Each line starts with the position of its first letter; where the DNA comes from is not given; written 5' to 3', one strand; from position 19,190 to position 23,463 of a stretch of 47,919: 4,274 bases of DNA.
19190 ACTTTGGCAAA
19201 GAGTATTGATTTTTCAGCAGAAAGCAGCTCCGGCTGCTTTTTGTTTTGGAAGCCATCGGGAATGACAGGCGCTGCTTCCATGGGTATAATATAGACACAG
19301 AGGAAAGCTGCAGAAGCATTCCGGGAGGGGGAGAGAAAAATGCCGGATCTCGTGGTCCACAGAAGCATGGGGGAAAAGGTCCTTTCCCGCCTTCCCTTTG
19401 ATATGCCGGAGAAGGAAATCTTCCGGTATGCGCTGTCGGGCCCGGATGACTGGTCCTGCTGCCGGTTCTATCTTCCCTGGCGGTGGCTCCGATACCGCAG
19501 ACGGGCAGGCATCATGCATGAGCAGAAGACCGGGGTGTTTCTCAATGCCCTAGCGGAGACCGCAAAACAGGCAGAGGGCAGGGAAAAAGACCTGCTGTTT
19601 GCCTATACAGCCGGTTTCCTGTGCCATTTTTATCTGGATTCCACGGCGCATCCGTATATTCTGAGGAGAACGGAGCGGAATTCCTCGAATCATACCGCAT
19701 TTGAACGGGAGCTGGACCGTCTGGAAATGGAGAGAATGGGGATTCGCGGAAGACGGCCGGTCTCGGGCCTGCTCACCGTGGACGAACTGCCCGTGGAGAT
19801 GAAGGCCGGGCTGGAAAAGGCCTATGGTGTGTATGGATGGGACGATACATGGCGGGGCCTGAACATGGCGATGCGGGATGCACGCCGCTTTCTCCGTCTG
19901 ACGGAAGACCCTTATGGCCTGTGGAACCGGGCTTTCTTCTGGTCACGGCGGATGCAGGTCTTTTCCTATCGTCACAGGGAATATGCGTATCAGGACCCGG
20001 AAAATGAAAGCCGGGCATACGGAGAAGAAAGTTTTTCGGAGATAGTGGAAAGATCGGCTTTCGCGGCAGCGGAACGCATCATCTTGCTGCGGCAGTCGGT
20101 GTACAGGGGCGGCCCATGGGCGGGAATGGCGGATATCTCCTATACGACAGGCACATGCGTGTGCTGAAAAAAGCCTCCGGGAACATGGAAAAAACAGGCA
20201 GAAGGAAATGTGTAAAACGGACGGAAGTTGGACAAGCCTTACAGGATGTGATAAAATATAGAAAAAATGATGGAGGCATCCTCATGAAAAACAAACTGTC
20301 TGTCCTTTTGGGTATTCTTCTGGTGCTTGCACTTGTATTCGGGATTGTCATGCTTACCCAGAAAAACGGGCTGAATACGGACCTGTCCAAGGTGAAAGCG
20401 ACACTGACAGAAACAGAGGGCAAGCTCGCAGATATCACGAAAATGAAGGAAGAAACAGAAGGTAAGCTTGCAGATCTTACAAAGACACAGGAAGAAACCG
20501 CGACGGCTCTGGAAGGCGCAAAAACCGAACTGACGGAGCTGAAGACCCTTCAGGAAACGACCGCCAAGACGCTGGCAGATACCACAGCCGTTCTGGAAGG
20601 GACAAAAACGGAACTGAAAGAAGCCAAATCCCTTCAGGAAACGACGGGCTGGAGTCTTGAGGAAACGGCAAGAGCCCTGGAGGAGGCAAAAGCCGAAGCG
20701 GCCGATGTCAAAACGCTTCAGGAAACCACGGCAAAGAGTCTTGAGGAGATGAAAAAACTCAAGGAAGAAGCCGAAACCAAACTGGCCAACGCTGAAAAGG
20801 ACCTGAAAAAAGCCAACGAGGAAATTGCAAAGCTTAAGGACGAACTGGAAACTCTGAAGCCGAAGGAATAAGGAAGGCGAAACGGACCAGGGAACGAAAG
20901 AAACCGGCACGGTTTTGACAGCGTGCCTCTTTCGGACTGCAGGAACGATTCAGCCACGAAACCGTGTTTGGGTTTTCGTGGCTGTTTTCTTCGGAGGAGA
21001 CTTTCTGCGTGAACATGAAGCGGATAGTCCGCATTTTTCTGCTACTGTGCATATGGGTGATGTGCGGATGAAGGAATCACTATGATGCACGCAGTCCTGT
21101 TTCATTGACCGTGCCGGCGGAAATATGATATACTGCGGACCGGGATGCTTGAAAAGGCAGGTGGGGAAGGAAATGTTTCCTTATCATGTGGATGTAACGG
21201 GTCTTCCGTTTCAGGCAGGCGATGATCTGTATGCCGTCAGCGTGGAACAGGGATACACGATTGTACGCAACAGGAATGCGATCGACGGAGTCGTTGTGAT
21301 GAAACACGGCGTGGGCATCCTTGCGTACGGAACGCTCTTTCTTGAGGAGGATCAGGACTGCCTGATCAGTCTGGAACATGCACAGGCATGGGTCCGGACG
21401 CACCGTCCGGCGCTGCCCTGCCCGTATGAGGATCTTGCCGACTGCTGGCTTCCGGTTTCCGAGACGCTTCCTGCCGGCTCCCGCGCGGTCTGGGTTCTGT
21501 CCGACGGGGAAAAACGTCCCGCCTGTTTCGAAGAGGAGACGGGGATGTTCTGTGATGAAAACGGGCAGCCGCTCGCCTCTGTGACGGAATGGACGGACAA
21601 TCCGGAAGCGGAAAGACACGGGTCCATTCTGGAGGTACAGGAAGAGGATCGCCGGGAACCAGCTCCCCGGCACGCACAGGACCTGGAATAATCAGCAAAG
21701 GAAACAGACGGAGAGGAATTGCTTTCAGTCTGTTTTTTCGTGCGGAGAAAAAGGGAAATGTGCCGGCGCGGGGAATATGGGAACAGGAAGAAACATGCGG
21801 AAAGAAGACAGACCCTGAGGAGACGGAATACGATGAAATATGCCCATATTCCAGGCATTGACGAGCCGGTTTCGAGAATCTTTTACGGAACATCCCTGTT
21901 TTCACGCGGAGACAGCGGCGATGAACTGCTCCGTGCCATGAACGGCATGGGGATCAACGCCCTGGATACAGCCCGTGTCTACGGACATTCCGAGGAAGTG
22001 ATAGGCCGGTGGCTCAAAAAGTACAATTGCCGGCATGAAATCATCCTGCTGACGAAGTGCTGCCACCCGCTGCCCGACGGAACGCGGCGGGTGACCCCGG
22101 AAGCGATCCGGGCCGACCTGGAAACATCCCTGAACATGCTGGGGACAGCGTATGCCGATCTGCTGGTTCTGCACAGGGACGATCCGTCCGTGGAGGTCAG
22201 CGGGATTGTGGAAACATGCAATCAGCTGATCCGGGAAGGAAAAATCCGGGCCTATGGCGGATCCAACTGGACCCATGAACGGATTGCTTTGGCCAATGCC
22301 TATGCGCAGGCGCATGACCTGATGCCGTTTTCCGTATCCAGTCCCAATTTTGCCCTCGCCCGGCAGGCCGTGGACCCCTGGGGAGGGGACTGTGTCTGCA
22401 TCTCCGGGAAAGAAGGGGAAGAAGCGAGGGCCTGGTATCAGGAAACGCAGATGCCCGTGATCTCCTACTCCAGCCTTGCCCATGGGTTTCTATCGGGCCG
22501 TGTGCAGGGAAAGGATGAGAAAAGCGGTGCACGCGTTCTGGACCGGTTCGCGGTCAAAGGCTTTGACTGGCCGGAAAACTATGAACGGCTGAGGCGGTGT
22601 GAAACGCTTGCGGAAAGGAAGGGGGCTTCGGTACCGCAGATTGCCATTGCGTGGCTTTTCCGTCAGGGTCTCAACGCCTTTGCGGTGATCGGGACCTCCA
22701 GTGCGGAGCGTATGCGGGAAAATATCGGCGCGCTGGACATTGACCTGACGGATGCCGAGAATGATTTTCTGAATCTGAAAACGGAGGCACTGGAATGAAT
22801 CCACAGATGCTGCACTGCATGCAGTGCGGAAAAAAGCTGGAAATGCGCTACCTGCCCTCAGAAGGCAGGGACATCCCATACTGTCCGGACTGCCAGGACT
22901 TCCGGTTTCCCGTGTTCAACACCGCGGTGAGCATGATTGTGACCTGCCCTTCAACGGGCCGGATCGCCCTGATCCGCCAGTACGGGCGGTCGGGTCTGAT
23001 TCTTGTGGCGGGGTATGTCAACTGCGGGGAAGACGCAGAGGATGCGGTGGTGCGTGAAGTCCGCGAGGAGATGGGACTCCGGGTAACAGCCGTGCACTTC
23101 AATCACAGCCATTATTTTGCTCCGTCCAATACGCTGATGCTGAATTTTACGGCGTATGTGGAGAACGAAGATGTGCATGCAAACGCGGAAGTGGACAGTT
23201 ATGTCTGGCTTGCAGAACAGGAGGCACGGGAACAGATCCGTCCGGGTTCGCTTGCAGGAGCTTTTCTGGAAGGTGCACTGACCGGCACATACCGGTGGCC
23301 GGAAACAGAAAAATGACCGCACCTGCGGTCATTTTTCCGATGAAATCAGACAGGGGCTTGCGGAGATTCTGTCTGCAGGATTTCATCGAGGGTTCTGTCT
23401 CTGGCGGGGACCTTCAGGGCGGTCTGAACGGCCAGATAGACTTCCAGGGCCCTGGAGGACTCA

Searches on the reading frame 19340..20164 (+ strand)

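Call 17: search_protein_families(library=pfam, proteins=[window:19340-20164:+], max_evalue=0.0001)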
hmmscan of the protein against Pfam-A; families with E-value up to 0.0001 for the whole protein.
window:19340-20164:+ (275 aa): 1 family
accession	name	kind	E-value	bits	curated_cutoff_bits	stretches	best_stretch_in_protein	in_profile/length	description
PF00882.24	Zn_dep_PLPC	-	1.2e-07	32.3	26.8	1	54-132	44-127/167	Zinc dependent phospholipase C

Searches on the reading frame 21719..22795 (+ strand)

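Call 17: search_protein_families(library=pfam, proteins=[window:21719-22795:+], max_evalue=0.0001)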
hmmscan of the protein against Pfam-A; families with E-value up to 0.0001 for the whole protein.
window:21719-22795:+ (359 aa): 1 family
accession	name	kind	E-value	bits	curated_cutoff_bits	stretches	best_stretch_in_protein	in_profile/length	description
PF00248.27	Aldo_ket_red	-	1.5e-54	185.5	24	1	68-348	22-283/291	Aldo/keto reductase family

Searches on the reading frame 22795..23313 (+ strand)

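Call 17: search_protein_families(library=pfam, proteins=[window:22795-23313:+], max_evalue=0.0001)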
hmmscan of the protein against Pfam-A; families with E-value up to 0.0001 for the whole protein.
window:22795-23313:+ (173 aa): 1 family
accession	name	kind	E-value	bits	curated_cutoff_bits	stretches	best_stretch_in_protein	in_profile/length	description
PF00293.34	NUDIX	-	1.3e-13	51.5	21.1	1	43-149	4-124/134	NUDIX domain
